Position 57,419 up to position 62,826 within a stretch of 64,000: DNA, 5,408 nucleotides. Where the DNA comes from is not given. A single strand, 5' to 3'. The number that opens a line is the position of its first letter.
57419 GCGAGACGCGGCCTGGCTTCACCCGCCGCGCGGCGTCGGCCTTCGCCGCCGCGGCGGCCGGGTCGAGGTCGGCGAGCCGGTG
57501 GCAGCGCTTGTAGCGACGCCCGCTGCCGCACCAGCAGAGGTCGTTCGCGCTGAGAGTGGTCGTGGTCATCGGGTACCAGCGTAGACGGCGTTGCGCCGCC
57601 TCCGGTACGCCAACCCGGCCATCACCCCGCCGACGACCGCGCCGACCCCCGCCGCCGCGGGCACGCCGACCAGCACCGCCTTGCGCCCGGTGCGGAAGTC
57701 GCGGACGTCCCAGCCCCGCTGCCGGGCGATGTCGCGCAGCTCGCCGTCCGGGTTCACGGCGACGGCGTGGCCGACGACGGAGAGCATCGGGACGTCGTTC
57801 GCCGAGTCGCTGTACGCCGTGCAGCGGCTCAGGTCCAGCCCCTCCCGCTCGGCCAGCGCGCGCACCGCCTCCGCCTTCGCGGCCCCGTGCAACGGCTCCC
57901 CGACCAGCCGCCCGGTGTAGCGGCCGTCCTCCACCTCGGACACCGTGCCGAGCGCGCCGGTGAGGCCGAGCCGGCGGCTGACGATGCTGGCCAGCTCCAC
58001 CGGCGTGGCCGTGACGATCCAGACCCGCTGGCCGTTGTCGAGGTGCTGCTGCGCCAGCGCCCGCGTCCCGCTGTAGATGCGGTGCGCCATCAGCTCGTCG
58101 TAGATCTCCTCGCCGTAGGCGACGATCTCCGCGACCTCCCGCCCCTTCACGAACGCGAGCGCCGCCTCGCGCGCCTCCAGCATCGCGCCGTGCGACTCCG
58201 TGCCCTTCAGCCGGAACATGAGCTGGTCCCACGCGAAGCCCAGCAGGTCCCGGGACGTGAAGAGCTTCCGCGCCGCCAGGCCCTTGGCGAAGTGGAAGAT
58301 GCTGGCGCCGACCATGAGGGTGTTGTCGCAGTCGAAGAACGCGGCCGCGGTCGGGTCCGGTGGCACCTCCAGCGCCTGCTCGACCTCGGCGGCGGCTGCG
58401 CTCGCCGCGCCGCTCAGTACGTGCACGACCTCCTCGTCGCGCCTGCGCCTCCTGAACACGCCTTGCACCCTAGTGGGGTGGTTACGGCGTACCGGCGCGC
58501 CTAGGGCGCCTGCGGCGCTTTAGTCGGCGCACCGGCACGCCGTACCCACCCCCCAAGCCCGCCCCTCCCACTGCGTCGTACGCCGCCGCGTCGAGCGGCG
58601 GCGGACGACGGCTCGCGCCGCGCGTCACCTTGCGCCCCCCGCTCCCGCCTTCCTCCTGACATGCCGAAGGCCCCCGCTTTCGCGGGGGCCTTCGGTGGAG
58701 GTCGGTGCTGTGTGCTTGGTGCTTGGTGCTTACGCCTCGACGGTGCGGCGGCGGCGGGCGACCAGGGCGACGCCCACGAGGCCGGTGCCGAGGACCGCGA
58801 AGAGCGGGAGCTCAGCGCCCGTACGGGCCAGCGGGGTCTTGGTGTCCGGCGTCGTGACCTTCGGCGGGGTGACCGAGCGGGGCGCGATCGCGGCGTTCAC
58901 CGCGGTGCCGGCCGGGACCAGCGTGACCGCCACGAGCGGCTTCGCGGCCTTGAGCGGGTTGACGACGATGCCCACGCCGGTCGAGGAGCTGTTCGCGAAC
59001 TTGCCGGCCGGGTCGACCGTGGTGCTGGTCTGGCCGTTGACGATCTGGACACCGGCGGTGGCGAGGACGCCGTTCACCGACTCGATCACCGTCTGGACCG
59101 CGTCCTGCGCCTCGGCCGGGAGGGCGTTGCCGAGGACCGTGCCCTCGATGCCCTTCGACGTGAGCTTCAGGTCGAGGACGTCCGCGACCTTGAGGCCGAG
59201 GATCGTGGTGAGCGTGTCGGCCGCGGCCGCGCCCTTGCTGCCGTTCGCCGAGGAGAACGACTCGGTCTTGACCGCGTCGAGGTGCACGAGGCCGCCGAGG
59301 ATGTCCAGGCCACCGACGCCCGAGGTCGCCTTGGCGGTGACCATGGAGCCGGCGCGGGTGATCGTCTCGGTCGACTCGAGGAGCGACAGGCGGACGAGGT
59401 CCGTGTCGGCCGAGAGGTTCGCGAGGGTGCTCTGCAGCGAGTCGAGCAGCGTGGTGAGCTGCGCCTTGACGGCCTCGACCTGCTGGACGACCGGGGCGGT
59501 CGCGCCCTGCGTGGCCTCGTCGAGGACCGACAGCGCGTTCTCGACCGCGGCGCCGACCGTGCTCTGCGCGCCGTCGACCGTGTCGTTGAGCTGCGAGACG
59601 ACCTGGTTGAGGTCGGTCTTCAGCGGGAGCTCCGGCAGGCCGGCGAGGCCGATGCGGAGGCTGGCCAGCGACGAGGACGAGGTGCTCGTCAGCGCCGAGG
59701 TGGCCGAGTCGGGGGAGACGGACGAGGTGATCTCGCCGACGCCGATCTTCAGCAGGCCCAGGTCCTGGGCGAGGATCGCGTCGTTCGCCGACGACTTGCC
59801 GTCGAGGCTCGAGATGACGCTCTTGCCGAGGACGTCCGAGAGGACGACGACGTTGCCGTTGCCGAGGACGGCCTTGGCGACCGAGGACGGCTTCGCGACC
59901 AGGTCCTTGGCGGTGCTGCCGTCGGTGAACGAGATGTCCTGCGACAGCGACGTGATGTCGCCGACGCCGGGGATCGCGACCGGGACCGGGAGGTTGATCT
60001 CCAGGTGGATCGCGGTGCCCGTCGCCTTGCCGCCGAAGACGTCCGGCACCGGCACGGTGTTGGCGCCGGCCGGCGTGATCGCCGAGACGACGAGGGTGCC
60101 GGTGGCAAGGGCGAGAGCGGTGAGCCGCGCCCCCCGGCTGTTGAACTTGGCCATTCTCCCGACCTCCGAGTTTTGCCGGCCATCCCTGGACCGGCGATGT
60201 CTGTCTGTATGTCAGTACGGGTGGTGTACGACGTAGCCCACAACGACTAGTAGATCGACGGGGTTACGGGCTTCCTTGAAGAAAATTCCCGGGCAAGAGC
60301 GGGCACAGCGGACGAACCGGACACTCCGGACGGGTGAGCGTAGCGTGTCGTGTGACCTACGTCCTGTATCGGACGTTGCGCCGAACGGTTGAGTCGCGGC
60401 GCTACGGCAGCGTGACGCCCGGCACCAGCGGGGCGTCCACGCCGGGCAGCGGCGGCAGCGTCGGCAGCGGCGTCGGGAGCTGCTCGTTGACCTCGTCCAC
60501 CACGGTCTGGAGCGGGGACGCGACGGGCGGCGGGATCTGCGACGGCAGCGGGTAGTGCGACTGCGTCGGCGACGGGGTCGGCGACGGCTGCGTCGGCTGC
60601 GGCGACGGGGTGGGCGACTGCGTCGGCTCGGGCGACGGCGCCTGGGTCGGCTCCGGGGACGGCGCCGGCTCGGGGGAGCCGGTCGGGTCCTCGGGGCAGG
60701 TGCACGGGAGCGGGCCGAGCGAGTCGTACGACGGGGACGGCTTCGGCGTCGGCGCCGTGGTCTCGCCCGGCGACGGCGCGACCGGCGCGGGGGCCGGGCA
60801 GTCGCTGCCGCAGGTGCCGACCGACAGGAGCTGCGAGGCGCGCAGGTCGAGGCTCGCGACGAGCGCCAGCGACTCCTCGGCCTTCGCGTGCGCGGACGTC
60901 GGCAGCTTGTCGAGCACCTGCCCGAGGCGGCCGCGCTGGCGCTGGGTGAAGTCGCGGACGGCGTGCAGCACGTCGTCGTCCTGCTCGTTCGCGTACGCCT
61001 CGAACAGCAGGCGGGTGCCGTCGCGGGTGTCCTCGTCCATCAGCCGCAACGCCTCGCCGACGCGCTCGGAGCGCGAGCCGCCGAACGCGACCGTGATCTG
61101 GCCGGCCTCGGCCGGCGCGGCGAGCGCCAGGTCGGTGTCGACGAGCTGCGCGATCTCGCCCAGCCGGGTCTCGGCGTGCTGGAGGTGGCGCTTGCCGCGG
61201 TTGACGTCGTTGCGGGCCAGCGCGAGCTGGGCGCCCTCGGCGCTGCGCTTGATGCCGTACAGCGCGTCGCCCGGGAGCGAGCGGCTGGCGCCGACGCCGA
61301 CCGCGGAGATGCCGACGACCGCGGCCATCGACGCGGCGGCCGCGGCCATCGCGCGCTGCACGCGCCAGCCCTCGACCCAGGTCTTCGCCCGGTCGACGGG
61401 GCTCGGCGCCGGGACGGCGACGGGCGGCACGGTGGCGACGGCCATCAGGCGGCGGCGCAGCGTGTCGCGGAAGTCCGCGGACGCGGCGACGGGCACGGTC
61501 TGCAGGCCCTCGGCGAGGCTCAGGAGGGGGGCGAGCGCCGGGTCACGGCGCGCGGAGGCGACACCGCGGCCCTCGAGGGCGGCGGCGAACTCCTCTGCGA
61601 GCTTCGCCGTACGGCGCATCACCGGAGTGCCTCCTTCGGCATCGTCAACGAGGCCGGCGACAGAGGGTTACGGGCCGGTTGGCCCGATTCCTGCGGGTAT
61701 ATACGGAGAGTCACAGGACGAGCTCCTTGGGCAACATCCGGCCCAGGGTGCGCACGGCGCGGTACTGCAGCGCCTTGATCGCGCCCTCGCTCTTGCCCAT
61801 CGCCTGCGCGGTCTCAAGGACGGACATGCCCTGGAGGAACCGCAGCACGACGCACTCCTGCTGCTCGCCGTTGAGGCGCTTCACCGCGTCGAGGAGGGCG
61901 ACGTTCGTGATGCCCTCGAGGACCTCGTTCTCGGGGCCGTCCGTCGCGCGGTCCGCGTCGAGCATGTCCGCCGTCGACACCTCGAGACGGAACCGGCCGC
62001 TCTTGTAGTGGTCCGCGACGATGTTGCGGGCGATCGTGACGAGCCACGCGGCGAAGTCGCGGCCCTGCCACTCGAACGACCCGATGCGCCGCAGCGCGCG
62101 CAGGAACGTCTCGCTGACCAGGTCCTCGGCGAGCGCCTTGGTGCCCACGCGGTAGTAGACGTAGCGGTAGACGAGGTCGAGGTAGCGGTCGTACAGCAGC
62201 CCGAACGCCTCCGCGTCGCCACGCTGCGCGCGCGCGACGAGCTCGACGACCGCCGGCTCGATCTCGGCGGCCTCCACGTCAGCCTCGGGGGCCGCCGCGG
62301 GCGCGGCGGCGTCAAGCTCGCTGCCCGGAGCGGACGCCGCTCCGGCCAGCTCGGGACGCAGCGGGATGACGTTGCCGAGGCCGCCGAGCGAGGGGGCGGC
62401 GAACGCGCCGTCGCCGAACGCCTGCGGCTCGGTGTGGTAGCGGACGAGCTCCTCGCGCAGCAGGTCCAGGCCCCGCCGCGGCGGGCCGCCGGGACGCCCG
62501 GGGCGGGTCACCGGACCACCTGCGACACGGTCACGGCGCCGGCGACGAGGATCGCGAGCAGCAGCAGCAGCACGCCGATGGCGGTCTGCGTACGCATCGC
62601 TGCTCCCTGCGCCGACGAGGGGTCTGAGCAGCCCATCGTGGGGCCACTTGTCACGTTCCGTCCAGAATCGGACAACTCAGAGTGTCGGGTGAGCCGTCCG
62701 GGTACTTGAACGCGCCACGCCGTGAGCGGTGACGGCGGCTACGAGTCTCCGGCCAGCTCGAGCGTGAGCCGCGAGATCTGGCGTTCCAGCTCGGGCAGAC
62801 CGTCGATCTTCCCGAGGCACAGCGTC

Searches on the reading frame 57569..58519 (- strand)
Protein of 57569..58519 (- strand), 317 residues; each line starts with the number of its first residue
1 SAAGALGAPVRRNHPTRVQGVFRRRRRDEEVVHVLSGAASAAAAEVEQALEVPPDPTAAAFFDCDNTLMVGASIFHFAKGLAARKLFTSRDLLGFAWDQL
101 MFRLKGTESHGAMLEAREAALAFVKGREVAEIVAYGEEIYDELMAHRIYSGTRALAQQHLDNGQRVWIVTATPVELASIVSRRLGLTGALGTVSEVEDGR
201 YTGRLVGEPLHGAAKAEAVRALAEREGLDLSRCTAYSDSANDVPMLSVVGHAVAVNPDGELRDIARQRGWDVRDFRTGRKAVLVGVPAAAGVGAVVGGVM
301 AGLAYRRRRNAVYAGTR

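Call 55: search_protein_families(library=pfam, proteins=[window:57569-58519:-], max_evalue=0.0001)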
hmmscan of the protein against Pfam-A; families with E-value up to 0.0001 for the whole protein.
window:57569-58519:- (317 aa): 3 families
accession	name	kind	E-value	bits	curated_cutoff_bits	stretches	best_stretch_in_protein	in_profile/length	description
PF12710.13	HAD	-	1.4e-32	114.1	27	1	60-246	1-188/189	haloacid dehalogenase-like hydrolase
PF00702.32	Hydrolase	-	2e-13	51.6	26.4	1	59-250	3-191/191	haloacid dehalogenase-like hydrolase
PF08282.18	Hydrolase_3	-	9.5e-08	32.5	20.9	1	212-256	185-229/255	haloacid dehalogenase-like hydrolase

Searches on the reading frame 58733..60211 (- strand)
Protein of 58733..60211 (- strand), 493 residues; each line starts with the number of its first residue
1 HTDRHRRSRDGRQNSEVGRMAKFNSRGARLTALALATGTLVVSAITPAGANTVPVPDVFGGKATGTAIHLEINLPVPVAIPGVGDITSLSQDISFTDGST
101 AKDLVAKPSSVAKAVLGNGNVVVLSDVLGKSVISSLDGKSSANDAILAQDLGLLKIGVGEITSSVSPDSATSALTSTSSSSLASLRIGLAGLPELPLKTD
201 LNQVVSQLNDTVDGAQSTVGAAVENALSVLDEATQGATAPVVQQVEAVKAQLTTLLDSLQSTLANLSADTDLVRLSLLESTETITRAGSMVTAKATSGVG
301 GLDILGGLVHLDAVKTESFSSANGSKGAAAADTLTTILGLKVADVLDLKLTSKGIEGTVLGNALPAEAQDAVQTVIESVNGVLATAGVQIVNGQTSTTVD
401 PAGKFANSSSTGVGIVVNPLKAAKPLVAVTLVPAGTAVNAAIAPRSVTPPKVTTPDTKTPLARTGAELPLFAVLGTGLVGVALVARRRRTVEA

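Call 55: search_protein_families(library=pfam, proteins=[window:58733-60211:-], max_evalue=0.0001)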
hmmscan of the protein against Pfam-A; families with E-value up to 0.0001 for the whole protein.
window:58733-60211:- (493 aa): 1 family
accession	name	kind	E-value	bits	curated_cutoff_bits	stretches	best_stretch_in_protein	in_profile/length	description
PF01442.23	Apolipoprotein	-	3.8e-05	23.9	90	1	197-263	42-108/190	Apolipoprotein A1/A4/E domain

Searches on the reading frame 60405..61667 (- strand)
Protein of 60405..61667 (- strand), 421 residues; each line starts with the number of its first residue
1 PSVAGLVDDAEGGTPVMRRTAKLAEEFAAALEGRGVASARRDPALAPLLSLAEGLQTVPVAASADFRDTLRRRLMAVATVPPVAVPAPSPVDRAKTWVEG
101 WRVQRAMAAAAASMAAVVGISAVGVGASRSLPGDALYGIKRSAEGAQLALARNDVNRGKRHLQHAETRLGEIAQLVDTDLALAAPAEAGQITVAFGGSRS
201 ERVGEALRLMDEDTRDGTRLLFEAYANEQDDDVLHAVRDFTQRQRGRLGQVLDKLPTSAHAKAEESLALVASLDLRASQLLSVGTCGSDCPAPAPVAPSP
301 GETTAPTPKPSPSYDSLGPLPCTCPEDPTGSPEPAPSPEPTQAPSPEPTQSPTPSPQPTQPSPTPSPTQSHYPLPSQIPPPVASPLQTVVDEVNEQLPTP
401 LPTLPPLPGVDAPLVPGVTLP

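Call 55: search_protein_families(library=pfam, proteins=[window:60405-61667:-], max_evalue=0.0001)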
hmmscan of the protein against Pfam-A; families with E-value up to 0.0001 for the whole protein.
window:60405-61667:- (421 aa): 1 family
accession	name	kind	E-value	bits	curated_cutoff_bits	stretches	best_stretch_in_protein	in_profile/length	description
PF18915.5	DUF5667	-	4.7e-12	46.6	27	1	130-178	2-50/99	Domain of unknown function (DUF5667)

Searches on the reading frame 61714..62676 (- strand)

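Call 55: search_protein_families(library=pfam, proteins=[window:61714-62676:-], max_evalue=0.0001)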
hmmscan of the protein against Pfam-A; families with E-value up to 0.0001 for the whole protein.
window:61714-62676:- (321 aa): 4 families
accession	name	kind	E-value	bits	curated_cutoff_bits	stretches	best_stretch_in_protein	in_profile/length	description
PF04542.20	Sigma70_r2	-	3.5e-19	68.8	24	1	161-228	1-69/71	Sigma-70 region 2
PF08281.18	Sigma70_r4_2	-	2.3e-10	40.4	25.7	1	260-311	3-54/54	Sigma-70, region 4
PF04545.22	Sigma70_r4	-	3.1e-09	36.6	24.1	1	265-311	2-48/50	Sigma-70, region 4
PF07638.17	Sigma70_ECF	-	1.6e-08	35.1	21.1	1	143-301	4-169/185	ECF sigma factor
